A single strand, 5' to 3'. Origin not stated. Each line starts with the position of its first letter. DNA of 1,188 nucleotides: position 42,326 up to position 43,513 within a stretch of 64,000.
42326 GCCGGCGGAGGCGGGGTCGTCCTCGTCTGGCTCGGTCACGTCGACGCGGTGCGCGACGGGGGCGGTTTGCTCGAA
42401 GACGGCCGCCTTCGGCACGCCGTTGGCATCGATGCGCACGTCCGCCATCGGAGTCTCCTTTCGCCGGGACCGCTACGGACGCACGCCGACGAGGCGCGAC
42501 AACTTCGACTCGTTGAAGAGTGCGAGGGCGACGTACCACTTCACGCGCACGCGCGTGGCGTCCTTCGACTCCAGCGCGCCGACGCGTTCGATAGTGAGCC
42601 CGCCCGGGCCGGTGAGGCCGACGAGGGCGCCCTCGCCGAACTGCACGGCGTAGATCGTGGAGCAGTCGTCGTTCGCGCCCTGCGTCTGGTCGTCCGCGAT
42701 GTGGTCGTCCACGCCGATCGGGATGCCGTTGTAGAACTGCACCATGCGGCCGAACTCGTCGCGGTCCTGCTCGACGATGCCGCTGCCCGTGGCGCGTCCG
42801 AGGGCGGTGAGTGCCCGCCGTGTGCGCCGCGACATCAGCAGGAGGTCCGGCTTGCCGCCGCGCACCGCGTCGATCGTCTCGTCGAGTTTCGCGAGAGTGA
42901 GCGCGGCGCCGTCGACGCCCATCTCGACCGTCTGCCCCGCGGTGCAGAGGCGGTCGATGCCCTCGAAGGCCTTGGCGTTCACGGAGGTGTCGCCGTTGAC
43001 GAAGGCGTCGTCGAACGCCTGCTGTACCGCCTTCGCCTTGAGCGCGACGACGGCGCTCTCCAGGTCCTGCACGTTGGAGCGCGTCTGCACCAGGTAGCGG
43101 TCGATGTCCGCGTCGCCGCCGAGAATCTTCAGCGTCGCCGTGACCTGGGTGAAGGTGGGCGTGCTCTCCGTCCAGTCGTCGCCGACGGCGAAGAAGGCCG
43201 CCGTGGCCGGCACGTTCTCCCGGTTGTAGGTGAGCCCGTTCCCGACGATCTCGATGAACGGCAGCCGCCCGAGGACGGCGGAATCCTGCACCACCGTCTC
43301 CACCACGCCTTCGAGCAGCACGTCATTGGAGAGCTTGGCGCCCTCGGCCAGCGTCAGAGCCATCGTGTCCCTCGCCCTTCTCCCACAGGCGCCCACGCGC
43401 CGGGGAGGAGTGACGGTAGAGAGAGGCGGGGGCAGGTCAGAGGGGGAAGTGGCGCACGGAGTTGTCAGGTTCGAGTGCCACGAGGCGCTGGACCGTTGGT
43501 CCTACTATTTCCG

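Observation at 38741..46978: SOS-box-fronted head/tail half lacking tail tube, tape measure, protease and lysis genes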

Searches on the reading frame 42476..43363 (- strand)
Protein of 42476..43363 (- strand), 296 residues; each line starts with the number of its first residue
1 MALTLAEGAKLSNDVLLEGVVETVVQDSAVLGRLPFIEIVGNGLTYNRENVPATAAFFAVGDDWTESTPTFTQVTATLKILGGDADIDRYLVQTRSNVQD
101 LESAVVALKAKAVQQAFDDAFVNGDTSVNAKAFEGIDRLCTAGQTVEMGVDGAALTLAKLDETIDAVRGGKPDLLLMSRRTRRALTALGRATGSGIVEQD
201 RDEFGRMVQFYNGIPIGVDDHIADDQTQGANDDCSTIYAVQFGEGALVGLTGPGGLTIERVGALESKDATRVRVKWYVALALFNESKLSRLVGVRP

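Call 11: search_protein_families(library=pfam, max_evalue=0.01, proteins=[window:42476-43363:-])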
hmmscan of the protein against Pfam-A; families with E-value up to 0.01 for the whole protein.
window:42476-43363:- (296 aa): 3 families
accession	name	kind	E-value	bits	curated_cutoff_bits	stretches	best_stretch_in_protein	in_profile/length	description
PF05065.19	Phage_capsid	-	8e-13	48.8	24.2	1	17-286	10-273/280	Phage capsid family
PF20911.3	GP7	-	5.6e-06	25.9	27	1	57-137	47-127/313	Major capsid protein GP7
PF17236.8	SU10_MCP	-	8e-05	22.7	24.1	1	96-212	99-220/292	SU10 major capsid protein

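Call 12: search_protein_families(library=phrogs, max_evalue=0.01, proteins=[window:42476-43363:-])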
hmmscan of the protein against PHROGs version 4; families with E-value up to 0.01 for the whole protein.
window:42476-43363:- (296 aa): 5 families
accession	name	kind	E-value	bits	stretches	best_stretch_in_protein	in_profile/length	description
phrog_212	-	head and packaging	3.5e-72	244.3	1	1-294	4-293/301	major head protein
phrog_31318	-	unknown function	7.5e-26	91.6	1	156-295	2-145/147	-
phrog_10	-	head and packaging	1.7e-07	31.6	1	6-185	363-538/752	major head protein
phrog_617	-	head and packaging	2.6e-07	30.9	1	23-225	362-561/626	major head protein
phrog_2263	-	head and packaging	3.4e-05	23.9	1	57-226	326-489/551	major head protein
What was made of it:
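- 42473..43363 (-): HK97-fold major capsid protein, 296 aa. phrog_212 3.5e-72, PF05065 (calls 11, 12).
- Checked: MCP, 42476-43363: phrog_212 3.5e-72, PF05065 (calls 11, 12).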

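Call 15: find_homologous_proteins(query=window:42476-43363:-)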
Query window:42476-43363:- (296 aa): 5274 proteins with E <= 0.001 among 8000 candidates; the best 120 are listed.
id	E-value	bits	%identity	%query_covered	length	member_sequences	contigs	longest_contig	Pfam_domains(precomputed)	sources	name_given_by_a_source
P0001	2.6e-172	590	92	100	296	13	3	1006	PF05065.20,PF17236.9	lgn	-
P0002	8.2e-170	582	90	100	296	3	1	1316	PF05065.20,PF17236.9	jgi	jgi:HK97 family phage major capsid protein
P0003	1.1e-168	578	89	100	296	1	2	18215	PF05065.20,PF17236.9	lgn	-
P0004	2.9e-154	531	82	100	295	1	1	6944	PF05065.20,PF20911.4,PF17236.9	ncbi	ncbi:MAG: major capsid protein [Dehalococcoidia bacterium]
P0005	5.5e-154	530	81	100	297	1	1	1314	PF05065.20,PF20911.4,PF17236.9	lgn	-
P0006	4.6e-153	527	81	100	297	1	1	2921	PF05065.20,PF20911.4,PF17236.9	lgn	-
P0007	1.2e-152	525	81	100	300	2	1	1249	PF05065.20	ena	-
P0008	5.2e-152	523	80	100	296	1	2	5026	PF05065.20,PF20911.4,PF17236.9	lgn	-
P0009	5.5e-152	523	81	100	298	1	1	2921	PF20911.4,PF17236.9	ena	-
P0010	7.1e-152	523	79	100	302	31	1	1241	PF05065.20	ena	-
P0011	9.7e-152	522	79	100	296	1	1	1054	PF05065.20,PF20911.4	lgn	-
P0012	2.6e-151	521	80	100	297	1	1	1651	PF05065.20,PF20911.4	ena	-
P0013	2.9e-151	521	80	100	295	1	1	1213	PF05065.20,PF20911.4,PF17236.9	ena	-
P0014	4.9e-151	520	80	100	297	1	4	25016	PF05065.20,PF20911.4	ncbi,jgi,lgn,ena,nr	ncbi:MAG: phage major capsid protein [Dehalococcoidia bacterium]|nr:phage major capsid protein [Deha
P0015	5.1e-151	520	79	100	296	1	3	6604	PF05065.20,PF20911.4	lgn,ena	-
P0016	6.8e-151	520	80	100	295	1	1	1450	PF05065.20,PF20911.4,PF17236.9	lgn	-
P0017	6.9e-151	520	79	100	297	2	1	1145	PF05065.20,PF20911.4,PF17236.9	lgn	-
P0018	1.5e-150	519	79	100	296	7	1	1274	PF05065.20,PF20911.4,PF17236.9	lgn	-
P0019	2.6e-150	518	79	100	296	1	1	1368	PF05065.20,PF17236.9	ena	-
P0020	3.9e-150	517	79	100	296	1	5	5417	PF05065.20,PF17236.9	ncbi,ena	-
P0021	9.3e-150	516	79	100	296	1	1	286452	PF05065.20,PF20911.4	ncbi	ncbi:MAG: phage major capsid protein [Dehalococcoidia bacterium]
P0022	9.6e-150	516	80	100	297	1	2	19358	PF05065.20,PF20911.4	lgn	-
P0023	9.7e-150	516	81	100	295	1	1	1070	PF05065.20,PF20911.4,PF17236.9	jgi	-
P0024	1.6e-149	515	78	100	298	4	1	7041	PF05065.20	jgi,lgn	jgi:hypothetical protein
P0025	2.6e-149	514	79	100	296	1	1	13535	PF05065.20,PF20911.4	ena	-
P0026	2.8e-149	514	77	100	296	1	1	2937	PF05065.20,PF20911.4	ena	-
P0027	3.2e-149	514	79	100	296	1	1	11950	PF05065.20,PF20911.4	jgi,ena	-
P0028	3.2e-149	514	79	100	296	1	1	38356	PF05065.20,PF20911.4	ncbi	-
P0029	3.4e-149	514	78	100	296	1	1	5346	PF05065.20,PF20911.4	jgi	jgi:HK97 family phage major capsid protein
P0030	3.9e-149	514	77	100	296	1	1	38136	PF05065.20,PF20911.4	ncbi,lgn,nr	ncbi:MAG: phage major capsid protein [Dehalococcoidia bacterium]|nr:phage major capsid protein [Deha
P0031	6.4e-149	513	78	100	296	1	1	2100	PF05065.20,PF17236.9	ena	-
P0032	1.1e-148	512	78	100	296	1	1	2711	PF05065.20,PF20911.4,PF17236.9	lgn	-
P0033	3.0e-148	511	77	100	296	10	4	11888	PF05065.20,PF20911.4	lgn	-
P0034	3.5e-148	511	77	100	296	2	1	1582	PF05065.20,PF20911.4,PF17236.9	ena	-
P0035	5.7e-148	510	76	100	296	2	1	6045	PF05065.20,PF20911.4,PF17236.9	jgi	-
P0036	9.2e-148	509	76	100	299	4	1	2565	PF05065.20,PF20911.4,PF17236.9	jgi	-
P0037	9.3e-148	509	79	100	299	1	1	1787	PF05065.20,PF17236.9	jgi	jgi:hypothetical protein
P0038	1.2e-147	509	78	100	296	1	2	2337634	PF05065.20,PF20911.4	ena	-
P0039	1.9e-147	508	77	100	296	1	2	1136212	PF05065.20,PF20911.4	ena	-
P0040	1.9e-147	508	78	100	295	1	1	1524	PF05065.20,PF20911.4,PF17236.9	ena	-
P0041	2.9e-147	508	78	100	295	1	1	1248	PF05065.20,PF20911.4,PF17236.9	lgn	-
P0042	7.5e-147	506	77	100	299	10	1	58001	PF05065.20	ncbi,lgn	ncbi:MAG: hypothetical protein AMXMBFR23_27440 [Chloroflexota bacterium]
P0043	1.1e-146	506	77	100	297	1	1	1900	PF05065.20,PF20911.4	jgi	jgi:HK97 family phage major capsid protein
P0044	2.5e-146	505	77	100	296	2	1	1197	PF05065.20,PF20911.4,PF17236.9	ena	-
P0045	3.1e-146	504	76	100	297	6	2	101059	PF05065.20,PF20911.4,PF17236.9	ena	-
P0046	3.4e-146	504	78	100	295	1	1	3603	PF05065.20,PF20911.4,PF17236.9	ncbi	ncbi:MAG: major capsid protein [Chloroflexota bacterium]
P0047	4.6e-146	504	78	100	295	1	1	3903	PF05065.20,PF20911.4,PF17236.9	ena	-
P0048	6.7e-146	503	77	100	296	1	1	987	PF05065.20,PF20911.4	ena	-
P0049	6.9e-146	503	78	100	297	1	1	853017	PF05065.20,PF17236.9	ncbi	-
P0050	1.1e-145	503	76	100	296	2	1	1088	PF05065.20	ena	-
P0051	1.7e-145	502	79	100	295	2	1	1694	PF05065.20,PF20911.4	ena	-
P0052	2.6e-145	501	77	100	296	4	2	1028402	PF05065.20,PF20911.4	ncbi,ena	-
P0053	3.4e-145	501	77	100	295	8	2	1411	PF05065.20,PF20911.4,PF17236.9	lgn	-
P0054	4.3e-145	501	78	100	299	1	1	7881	PF05065.20,PF17236.9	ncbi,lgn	-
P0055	4.8e-145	500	77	100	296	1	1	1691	PF05065.20,PF20911.4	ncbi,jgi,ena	jgi:hypothetical protein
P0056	5.1e-145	500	77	100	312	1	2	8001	PF05065.20,PF20911.4,PF17236.9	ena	-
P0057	6.1e-145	500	77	100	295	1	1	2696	PF05065.20,PF20911.4,PF17236.9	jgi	jgi:HK97 family phage major capsid protein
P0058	6.8e-145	500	75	100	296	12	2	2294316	PF05065.20,PF20911.4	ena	-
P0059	1.2e-144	499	76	100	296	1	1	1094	PF05065.20,PF20911.4,PF17236.9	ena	-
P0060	1.9e-144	498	76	100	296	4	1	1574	PF05065.20,PF20911.4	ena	-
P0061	2.3e-144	498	75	100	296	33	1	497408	PF05065.20,PF20911.4,PF17236.9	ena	-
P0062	4.3e-144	497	76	100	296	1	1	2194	PF05065.20,PF20911.4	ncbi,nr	ncbi:MAG: phage major capsid protein [Chloroflexi bacterium]|nr:phage major capsid protein [Chlorofl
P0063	5.0e-144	497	76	100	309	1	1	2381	PF05065.20,PF20911.4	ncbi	-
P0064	6.3e-144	497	76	100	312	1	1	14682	PF05065.20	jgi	jgi:hypothetical protein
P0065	1.4e-143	496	76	100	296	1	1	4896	PF05065.20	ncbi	-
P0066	1.7e-143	495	77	100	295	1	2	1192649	PF05065.20,PF20911.4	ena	-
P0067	2.0e-143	495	76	100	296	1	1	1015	PF05065.20,PF17236.9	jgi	-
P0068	5.6e-143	494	76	100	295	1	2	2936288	PF05065.20,PF20911.4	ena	-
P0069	8.5e-143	493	75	100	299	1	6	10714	PF05065.20,PF20911.4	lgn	-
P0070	9.8e-143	493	76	100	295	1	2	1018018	PF05065.20,PF20911.4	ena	-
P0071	1.0e-142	493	76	100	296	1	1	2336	PF05065.20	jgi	jgi:HK97 family phage major capsid protein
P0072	1.3e-142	492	75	100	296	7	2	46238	PF05065.20,PF20911.4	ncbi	ncbi:MAG: phage major capsid protein [Dehalococcoidia bacterium]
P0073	1.5e-142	492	76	100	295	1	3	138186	PF05065.20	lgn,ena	-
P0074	1.7e-142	492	74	100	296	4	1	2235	PF05065.20,PF20911.4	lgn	-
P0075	2.4e-142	492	76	100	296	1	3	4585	PF05065.20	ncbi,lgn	-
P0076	8.0e-142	490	74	100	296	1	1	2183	PF05065.20,PF20911.4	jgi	jgi:HK97 family phage major capsid protein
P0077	8.4e-142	490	76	100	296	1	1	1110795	PF05065.20,PF20911.4,PF17236.9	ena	-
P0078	1.4e-141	489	75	100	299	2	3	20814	PF05065.20,PF20911.4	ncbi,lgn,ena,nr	ncbi:MAG: phage major capsid protein [Chloroflexi bacterium]|nr:phage major capsid protein [Chlorofl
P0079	1.6e-141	489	75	100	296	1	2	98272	PF25209.3,PF05065.20,PF20911.4,PF17236.9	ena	-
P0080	2.0e-141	489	74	100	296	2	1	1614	PF05065.20,PF20911.4,PF17236.9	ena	-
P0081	2.9e-141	488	74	100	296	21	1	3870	PF05065.20,PF20911.4,PF17236.9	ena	-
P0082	3.0e-141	488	74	100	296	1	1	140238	PF05065.20,PF20911.4,PF17236.9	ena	-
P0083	3.3e-141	488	75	100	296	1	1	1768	PF05065.20,PF20911.4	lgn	-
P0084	5.1e-141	487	75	100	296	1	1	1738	PF05065.20,PF20911.4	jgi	jgi:HK97 family phage major capsid protein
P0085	5.3e-141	487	74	100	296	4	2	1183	PF05065.20,PF20911.4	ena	-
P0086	6.5e-141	487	74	100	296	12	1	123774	PF05065.20,PF20911.4,PF17236.9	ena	-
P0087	9.1e-141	486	74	100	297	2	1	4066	PF05065.20,PF20911.4,PF17236.9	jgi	jgi:hypothetical protein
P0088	9.2e-141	486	75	100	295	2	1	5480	PF05065.20,PF20911.4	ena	-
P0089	1.1e-140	486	75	100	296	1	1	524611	PF05065.20,PF20911.4,PF17236.9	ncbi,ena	-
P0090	1.1e-140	486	76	100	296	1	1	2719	PF05065.20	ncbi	-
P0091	1.5e-140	486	73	100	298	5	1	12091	PF05065.20,PF20911.4,PF17236.9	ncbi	-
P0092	2.0e-140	485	74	100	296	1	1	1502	PF05065.20,PF20911.4,PF17236.9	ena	-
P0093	2.5e-140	485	74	100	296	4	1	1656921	PF05065.20,PF20911.4,PF17236.9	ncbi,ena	-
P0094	3.0e-140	485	74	100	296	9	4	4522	PF05065.20,PF20911.4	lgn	-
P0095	8.2e-140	483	74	100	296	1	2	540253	PF05065.20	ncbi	-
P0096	9.0e-140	483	74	100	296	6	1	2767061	PF05065.20,PF20911.4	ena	-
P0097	2.2e-139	482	73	100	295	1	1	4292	PF05065.20,PF20911.4,PF17236.9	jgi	jgi:HK97 family phage major capsid protein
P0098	2.4e-139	482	74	100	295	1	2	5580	PF05065.20,PF20911.4,PF17236.9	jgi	jgi:HK97 family phage major capsid protein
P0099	3.0e-139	481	73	100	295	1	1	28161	PF05065.20,PF20911.4,PF17236.9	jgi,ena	-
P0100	4.8e-139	481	73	100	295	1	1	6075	PF05065.20,PF20911.4,PF17236.9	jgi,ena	-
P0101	6.7e-139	480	74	100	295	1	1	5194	PF05065.20,PF20911.4,PF17236.9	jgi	jgi:HK97 family phage major capsid protein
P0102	7.2e-139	480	73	100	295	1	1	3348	PF05065.20,PF20911.4,PF17236.9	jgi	jgi:HK97 family phage major capsid protein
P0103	8.2e-139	480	73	100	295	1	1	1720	PF05065.20,PF20911.4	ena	-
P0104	9.2e-139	480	73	100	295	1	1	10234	PF05065.20,PF20911.4,PF17236.9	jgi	jgi:HK97 family phage major capsid protein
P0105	1.1e-138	480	73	100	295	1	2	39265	PF05065.20,PF20911.4,PF17236.9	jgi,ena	jgi:HK97 family phage major capsid protein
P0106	1.4e-138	479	73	100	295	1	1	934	PF05065.20,PF20911.4,PF17236.9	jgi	-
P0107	1.5e-138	479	73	100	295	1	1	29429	PF05065.20,PF20911.4,PF17236.9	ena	-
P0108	1.6e-138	479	73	100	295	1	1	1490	PF05065.20,PF20911.4,PF17236.9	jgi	jgi:HK97 family phage major capsid protein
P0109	3.2e-138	478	73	100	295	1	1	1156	PF05065.20,PF20911.4,PF17236.9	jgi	jgi:HK97 family phage major capsid protein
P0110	3.4e-138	478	74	100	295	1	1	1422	PF05065.20,PF20911.4,PF17236.9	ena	-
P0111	3.7e-138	478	73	100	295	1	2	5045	PF05065.20,PF20911.4,PF17236.9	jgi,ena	jgi:HK97 family phage major capsid protein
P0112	3.8e-138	478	72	100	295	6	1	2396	PF05065.20,PF20911.4,PF17236.9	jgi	jgi:HK97 family phage major capsid protein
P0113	4.8e-138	477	73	100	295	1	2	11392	PF05065.20,PF17236.9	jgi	jgi:HK97 family phage major capsid protein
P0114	5.6e-138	477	73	100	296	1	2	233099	PF05065.20,PF17236.9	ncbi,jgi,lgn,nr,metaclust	ncbi:MAG TPA: phage major capsid protein [Dehalococcoidia bacterium]|nr:phage major capsid protein [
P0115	6.0e-138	477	73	100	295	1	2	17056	PF05065.20,PF20911.4,PF17236.9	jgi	jgi:HK97 family phage major capsid protein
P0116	6.5e-138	477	72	100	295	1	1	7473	PF05065.20,PF20911.4,PF17236.9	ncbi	-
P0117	7.4e-138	477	74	100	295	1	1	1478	PF05065.20,PF20911.4,PF17236.9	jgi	jgi:HK97 family phage major capsid protein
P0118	7.5e-138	477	72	100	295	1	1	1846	PF05065.20,PF20911.4,PF17236.9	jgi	jgi:HK97 family phage major capsid protein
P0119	7.5e-138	477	74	100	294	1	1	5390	PF05065.20,PF17236.9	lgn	-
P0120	8.1e-138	477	72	100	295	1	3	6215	PF05065.20,PF20911.4,PF17236.9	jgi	jgi:HK97 family phage major capsid protein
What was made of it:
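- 42473..43363 (-): More than 5000 homologues, the top 120 at 72-92% identity (call 15).
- The MCP has more than 5000 homologues, and the top 120 share 72-92% identity (call 15); every one of them that a source names is Dehalococcoidia/Chloroflexota (most carry no name).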

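Call 17: find_related_loci(query=A1, collection=genome_contigs, flank=10000)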
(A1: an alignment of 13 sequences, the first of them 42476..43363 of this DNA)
Query A1 (296 aa) in genome_contigs; peptide patterns used: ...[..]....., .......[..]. (x = any residue, [..] = any of these).
600 stretches matched a pattern (row limit reached: there are more); 565 encode a relative of the query (tblastn E <= 1e-3); the best 80 are kept; 80 distinct loci.
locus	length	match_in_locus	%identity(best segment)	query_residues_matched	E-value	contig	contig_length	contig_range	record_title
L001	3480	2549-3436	94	1-296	0e+0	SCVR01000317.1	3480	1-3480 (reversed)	MAG: Dehalococcoidia bacterium isolate GW928_bin.20 GW928_bin.20-33666, whole genome shotgun sequence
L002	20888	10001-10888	78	1-296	1e-158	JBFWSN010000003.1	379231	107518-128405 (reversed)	MAG: Dehalococcoidia bacterium isolate CA_2019_TPBF_24 NODE_223_length_379231_cov_8.698874_TPBF, whole genome shotgun se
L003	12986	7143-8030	78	1-296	2e-156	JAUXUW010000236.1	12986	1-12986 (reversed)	MAG: Dehalococcoidia bacterium isolate C15_concoct.bin.172_sub C15_k141_339635, whole genome shotgun sequence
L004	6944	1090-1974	82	1-296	9e-157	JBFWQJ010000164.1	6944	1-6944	MAG: Dehalococcoidia bacterium isolate CA_2019_TPBF_180 NODE_42681_length_6944_cov_3.514156_TPBF, whole genome shotgun s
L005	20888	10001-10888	77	1-296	4e-155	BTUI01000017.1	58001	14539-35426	MAG: Chloroflexota bacterium AMX-MBFR-23 DNA, sequence17, whole genome shotgun sequence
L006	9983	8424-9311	77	1-296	2e-154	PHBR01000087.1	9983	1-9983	MAG: Chloroflexi bacterium HGW-Chloroflexi-9 bjp_ig2069_scaffold_2388, whole genome shotgun sequence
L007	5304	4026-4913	79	1-296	3e-156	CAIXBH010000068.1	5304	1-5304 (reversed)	MAG: uncultured Chloroflexi bacterium isolate Kiruna2_bin-0196 genome assembly, contig: bin-0196:068/315, whole genome s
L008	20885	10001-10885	80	1-295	7e-154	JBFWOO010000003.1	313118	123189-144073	MAG: Dehalococcoidia bacterium isolate CA_2019_TPBF_138 NODE_317_length_313118_cov_9.126061_TPBF, whole genome shotgun s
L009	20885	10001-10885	80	1-295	2e-153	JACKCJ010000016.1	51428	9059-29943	MAG: Dehalococcoidia bacterium isolate HK-STAS-CHLO-44 HK-STAS-CHLO-44_16, whole genome shotgun sequence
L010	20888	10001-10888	74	1-296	1e-152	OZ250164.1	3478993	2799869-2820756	MAG: Dehalococcoidia bacterium isolate 0168574f-4b79-4a4d-bdbd-32c97b7f51b1 genome assembly, chromosome: 1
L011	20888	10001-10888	74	1-296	4e-150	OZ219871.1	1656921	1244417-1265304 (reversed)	MAG: Dehalococcoidia bacterium isolate adc01b0e-c114-4b94-a05b-fd73c1a39460 genome assembly, chromosome: 5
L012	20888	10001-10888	74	1-296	6e-150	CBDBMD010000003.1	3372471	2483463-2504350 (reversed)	MAG: Dehalococcoidia bacterium isolate 82647b19-91a1-4440-b29b-303ca9d817fb genome assembly, contig: contig_3, whole gen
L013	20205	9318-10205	77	1-296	2e-149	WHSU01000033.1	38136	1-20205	MAG: Dehalococcoidia bacterium isolate Dino_bin15 k141_631072_length_38136_cov_19.0000, whole genome shotgun sequence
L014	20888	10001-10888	74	1-296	1e-148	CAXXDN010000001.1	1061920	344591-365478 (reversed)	MAG: Dehalococcoidia bacterium isolate dc2ee83f-b268-46d2-8eab-f8d2e8673164 genome assembly, contig: contig_1, whole gen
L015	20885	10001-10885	73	1-295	3e-148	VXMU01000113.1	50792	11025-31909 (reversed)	MAG: Chloroflexi bacterium isolate SB0661_bin_44 NODE_742_length_50792_cov_48.715001, whole genome shotgun sequence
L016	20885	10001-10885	74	1-295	1e-148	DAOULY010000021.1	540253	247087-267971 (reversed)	MAG TPA_asm: Dehalococcoidia bacterium isolate W31_65 k127_1071199, whole genome shotgun sequence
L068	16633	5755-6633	70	1-295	6e-139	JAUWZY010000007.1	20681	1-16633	MAG: Chloroflexota bacterium isolate CSMAG_2748 CSMAG_2748_k141_415255_length_20681_cov_8.0000, whole genome shotgun seq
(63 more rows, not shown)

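Call 27: search_dna_similar(query=window:42476-43363:-, collection=phages, mode=protein, max_rows=15)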
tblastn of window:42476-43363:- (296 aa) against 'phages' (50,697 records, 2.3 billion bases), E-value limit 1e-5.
Records with a match: 285; places in all: 285; records where one place covers at least 80% of the query: 275.
Best place of each record, by identity: <60% 285.
By first word of the organism name: Pseudomonas 88; Caulobacter 39; Xanthomonas 24; Streptomyces 17; Paenibacillus 13; Brevundimonas 13; Stenotrophomonas 11; Rhizobium 10; Bordetella 9; Gordonia 6; and 23 more.
By host as written in the record: Pseudomonas aeruginosa 31; Pseudomonas aeruginosa PAO1 23; Caulobacter vibrioides CB15 22; - 15; Paenibacillus larvae 11; Bordetella bronchiseptica ATCC 10580 9; Pseudomonas aeruginosa PA14 8; Brevundimonas pondensis LVF1 8; and 84 more.
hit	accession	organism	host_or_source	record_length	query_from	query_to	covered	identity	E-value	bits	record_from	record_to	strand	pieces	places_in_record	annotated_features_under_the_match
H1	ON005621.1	Stenotrophomonas phage A1432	Stenotrophomonas maltophilia YCR3A-1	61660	2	296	100%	40.0%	3e-32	131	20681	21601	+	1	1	major head protein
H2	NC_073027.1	Stenotrophomonas phage A1432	Stenotrophomonas maltophilia YCR3A-1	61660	2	296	100%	40.0%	3e-32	131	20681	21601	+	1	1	major head protein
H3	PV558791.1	Variovorax phage VBv52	Variovorax boronicumulans DSM 21722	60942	2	296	100%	39.7%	6e-34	136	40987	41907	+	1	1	record has no annotation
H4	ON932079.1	Xanthomonas phage vB_Xar_IVIA-DoCa5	Xanthomonas arboricola pv. juglandis ...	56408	2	296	100%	39.7%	7e-33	133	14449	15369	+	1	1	major head protein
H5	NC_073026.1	Xanthomonas phage vB_Xar_IVIA-DoCa5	Xanthomonas arboricola pv. juglandis ...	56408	2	296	100%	39.7%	7e-33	133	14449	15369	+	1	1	major head protein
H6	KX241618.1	Xanthomonas phage Xoo-sp2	Xanthomonas oryzae pv. oryzae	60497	2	296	100%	39.7%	1e-31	130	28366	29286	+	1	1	major head protein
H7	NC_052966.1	Xanthomonas phage Xoo-sp2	Xanthomonas oryzae pv. oryzae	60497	2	296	100%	39.7%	1e-31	130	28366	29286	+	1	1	major head protein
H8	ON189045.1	Xanthomonas phage Elanor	Xanthomonas translucens pv. translucens ...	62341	2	296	100%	39.7%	1e-30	127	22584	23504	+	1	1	major head protein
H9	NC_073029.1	Xanthomonas phage Elanor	Xanthomonas translucens pv. translucens ...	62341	2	296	100%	39.7%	1e-30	127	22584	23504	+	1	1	major head protein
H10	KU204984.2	Pseudomonas phage AAT-1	Pseudomonas aeruginosa PA14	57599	2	294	99%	39.8%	9e-26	112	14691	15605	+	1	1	major head protein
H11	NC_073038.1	Pseudomonas phage AAT-1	Pseudomonas aeruginosa PA14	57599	2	294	99%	39.8%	9e-26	112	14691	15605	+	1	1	major head protein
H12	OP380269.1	Pseudomonas phage phiH1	Pseudomonas aeruginosa PA14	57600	2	294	99%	39.8%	1e-25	112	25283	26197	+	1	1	major capsid protein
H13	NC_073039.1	Pseudomonas phage phiH1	Pseudomonas aeruginosa PA14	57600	2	294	99%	39.8%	1e-25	112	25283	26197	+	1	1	major capsid protein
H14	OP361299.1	Pseudomonas phage phiH2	Pseudomonas sp. PA14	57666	2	294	99%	39.8%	1e-25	112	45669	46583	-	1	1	capsid protein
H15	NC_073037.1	Pseudomonas phage phiH2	Pseudomonas sp. PA14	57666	2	294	99%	39.8%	1e-25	112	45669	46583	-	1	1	capsid protein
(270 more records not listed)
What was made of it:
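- Closest known: RcGTA-type gene transfer agents. Different: The MCP is only about 40% identical to any cultured-phage MCP (call 27).
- The nearest cultured-phage MCP is only 40% identical (call 27).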
